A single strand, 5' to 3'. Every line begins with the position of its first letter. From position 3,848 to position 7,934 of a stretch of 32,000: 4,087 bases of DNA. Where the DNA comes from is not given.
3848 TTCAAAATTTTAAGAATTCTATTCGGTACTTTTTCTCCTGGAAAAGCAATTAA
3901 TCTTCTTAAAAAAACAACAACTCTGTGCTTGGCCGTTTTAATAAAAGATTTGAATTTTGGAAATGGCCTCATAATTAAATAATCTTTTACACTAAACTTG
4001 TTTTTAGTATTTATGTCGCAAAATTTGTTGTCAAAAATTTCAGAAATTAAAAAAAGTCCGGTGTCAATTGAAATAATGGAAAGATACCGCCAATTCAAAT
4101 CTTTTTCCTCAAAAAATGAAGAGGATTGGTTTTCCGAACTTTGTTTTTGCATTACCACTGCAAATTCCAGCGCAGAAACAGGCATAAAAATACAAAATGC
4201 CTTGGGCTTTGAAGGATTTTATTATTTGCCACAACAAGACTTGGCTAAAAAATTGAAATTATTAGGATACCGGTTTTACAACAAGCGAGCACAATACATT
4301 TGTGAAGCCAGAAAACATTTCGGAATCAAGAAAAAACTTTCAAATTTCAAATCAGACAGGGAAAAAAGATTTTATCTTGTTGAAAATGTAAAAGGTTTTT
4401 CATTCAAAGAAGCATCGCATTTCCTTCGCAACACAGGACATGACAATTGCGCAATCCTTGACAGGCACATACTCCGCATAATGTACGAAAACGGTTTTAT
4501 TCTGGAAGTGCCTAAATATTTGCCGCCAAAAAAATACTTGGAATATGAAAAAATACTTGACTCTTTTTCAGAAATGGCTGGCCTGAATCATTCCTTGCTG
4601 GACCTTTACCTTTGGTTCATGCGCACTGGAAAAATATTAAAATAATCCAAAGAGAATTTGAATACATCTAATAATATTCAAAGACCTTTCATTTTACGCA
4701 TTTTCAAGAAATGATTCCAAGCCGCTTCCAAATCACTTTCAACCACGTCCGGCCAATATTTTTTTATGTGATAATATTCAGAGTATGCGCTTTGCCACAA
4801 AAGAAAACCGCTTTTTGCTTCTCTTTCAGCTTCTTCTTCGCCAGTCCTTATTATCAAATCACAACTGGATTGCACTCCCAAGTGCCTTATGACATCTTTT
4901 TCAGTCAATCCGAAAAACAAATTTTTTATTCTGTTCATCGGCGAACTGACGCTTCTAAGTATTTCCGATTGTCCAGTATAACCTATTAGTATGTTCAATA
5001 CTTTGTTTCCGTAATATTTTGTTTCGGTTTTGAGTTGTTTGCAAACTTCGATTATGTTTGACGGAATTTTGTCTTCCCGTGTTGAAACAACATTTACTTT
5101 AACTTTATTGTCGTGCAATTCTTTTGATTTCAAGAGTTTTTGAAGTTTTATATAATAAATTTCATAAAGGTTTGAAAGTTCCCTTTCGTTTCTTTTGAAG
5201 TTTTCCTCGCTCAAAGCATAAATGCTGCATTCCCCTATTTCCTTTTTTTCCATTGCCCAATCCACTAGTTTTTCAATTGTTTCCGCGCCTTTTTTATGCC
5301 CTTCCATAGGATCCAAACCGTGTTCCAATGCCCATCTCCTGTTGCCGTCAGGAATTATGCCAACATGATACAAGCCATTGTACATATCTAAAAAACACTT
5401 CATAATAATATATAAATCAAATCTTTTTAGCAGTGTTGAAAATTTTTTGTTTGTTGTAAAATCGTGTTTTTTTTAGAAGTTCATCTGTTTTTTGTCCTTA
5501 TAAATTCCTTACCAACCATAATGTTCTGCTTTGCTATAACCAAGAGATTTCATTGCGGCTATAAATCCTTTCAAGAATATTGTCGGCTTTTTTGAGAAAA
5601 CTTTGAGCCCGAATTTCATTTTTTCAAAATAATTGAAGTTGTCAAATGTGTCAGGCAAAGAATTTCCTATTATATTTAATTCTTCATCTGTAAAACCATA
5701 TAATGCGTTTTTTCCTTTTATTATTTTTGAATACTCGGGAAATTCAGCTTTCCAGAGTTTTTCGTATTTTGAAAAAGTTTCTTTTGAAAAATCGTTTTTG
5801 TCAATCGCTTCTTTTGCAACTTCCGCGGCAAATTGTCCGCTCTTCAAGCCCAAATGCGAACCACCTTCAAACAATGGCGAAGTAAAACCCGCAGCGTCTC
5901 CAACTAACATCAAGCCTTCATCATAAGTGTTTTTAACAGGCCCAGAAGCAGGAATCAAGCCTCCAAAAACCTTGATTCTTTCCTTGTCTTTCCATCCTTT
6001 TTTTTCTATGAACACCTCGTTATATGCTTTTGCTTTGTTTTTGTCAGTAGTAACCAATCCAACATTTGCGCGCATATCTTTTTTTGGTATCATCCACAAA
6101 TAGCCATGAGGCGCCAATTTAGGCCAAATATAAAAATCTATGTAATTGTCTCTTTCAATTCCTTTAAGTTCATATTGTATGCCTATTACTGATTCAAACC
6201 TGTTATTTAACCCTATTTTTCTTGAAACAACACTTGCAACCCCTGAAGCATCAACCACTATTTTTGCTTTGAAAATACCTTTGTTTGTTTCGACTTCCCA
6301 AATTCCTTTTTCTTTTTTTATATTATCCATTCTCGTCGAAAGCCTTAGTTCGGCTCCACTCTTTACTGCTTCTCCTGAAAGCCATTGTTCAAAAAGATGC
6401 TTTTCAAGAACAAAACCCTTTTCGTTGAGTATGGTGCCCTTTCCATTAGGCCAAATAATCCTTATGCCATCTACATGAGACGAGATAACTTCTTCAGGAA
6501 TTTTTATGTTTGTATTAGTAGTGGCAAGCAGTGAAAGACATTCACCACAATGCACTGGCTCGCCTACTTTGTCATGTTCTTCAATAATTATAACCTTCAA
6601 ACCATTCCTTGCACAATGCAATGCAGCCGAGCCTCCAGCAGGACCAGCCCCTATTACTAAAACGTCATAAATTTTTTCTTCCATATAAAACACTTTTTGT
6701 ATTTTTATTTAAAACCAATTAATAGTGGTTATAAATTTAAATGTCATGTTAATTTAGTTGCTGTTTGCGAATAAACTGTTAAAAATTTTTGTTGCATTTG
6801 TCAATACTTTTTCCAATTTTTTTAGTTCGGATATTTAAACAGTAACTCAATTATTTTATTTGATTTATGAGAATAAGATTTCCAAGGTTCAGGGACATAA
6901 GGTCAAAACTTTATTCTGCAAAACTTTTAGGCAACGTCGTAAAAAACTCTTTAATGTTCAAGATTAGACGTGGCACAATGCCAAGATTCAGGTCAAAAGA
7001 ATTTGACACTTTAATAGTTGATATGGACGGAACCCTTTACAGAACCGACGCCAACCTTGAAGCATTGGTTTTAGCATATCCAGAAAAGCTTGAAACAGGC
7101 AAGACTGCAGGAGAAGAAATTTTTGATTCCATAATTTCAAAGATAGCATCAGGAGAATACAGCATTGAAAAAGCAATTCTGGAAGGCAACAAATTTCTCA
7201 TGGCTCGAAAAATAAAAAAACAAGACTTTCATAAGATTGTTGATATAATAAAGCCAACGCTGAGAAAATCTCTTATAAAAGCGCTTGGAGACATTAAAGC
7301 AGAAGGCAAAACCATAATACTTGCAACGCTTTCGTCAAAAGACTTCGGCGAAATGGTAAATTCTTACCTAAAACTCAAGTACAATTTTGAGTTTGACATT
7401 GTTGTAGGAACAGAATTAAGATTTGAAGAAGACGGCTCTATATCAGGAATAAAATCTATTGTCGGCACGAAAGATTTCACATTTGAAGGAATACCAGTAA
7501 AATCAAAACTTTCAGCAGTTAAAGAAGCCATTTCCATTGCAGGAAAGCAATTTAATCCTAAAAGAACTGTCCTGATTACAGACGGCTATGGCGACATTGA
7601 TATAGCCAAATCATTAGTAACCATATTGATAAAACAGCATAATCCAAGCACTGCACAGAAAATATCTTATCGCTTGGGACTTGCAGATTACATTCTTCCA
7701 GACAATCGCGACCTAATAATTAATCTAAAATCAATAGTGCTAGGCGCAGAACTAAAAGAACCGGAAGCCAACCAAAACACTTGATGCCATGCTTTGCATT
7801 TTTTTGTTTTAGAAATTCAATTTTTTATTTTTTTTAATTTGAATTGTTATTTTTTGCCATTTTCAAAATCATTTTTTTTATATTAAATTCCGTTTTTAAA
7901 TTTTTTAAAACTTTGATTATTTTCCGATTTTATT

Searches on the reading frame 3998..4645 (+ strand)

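Call 53: search_protein_families(library=pfam, proteins=[window:3998-4645:+])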
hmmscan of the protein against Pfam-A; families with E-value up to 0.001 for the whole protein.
window:3998-4645:+ (215 aa): 1 family
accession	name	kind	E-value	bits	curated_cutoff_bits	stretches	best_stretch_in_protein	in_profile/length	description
PF22175.2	Ogg-HhH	-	1e-61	207.9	27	1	27-194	2-171/173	8-oxoguanine DNA glycosylase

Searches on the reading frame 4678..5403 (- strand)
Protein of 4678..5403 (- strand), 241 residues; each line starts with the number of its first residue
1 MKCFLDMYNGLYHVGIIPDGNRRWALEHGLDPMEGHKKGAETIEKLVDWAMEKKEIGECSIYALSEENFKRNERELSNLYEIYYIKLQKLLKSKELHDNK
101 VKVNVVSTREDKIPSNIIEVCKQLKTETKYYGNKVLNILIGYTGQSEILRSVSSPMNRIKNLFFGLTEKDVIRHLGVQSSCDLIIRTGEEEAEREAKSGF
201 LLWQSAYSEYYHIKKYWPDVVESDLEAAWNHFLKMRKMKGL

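Call 53: search_protein_families(library=pfam, proteins=[window:4678-5403:-])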
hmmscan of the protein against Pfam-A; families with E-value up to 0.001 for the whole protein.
window:4678-5403:- (241 aa): 1 family
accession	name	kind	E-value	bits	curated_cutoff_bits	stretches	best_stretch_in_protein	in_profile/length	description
PF01255.24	Prenyltransf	-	8.4e-48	163.2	27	1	17-237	1-216/219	Putative undecaprenyl diphosphate synthase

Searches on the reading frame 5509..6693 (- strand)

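Call 53: search_protein_families(library=pfam, proteins=[window:5509-6693:-])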
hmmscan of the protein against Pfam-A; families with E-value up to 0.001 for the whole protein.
window:5509-6693:- (394 aa): 13 families
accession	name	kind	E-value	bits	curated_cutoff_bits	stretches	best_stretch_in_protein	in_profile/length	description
PF01266.30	DAO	-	2.1e-15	57.6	27.9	2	10-44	1-35/353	FAD dependent oxidoreductase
PF12831.13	FAD_oxidored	-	5.8e-15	55.9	27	1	10-157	1-151/416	FAD dependent oxidoreductase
PF22578.2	GGR_cat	-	2.4e-12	47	27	1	170-245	4-86/88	Geranylgeranyl reductase catalytic domain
PF04820.20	Trp_halogenase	-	4.9e-10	39.3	21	1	93-325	152-382/458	Tryptophan halogenase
PF05834.18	Lycopene_cycl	-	7.6e-10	38.8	23.4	1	10-273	1-270/380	Lycopene cyclase protein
PF03486.20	HI0933_like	-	1e-08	35.4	50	1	10-47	2-39/244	HI0933-like protein Rossmann domain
PF01494.25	FAD_binding_3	-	1e-08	35.3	22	1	9-42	2-35/349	FAD binding domain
PF13738.12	Pyr_redox_3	-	3.5e-08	33.5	30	1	12-151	1-133/305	Pyridine nucleotide-disulphide oxidoreductase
PF07992.20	Pyr_redox_2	-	6.4e-08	32.8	26.1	1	9-54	1-42/291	Pyridine nucleotide-disulphide oxidoreductase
PF01134.28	GIDA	-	8.3e-08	32.1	22.1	1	10-155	1-153/391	Glucose inhibited division protein A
PF00890.30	FAD_binding_2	-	9e-08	32.2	20.4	1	10-45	1-36/414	FAD binding domain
PF01946.23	Thi4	-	1.6e-06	28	26.2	1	9-45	18-55/235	Thi4 family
PF13450.12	NAD_binding_8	-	9.7e-06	26.2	21.9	1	13-44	1-32/68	NAD(P)-binding Rossmann-like domain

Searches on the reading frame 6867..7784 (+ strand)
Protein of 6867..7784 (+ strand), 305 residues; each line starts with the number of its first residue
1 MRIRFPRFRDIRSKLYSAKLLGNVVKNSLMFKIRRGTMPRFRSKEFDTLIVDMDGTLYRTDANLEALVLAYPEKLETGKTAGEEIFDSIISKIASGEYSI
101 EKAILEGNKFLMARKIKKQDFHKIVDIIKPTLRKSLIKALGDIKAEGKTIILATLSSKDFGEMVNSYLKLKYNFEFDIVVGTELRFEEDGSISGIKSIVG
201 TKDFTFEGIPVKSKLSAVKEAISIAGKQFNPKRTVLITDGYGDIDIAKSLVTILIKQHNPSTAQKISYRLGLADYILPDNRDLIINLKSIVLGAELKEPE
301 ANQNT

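Call 53: search_protein_families(library=pfam, proteins=[window:6867-7784:+])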
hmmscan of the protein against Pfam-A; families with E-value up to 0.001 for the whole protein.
window:6867-7784:+ (305 aa): 2 families
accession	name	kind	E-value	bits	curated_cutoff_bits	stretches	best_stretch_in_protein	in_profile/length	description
PF12710.13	HAD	-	1.4e-06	29.3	27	1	50-248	2-189/189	haloacid dehalogenase-like hydrolase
PF00702.32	Hydrolase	-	7.4e-06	26.9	26.4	1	47-248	2-188/191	haloacid dehalogenase-like hydrolase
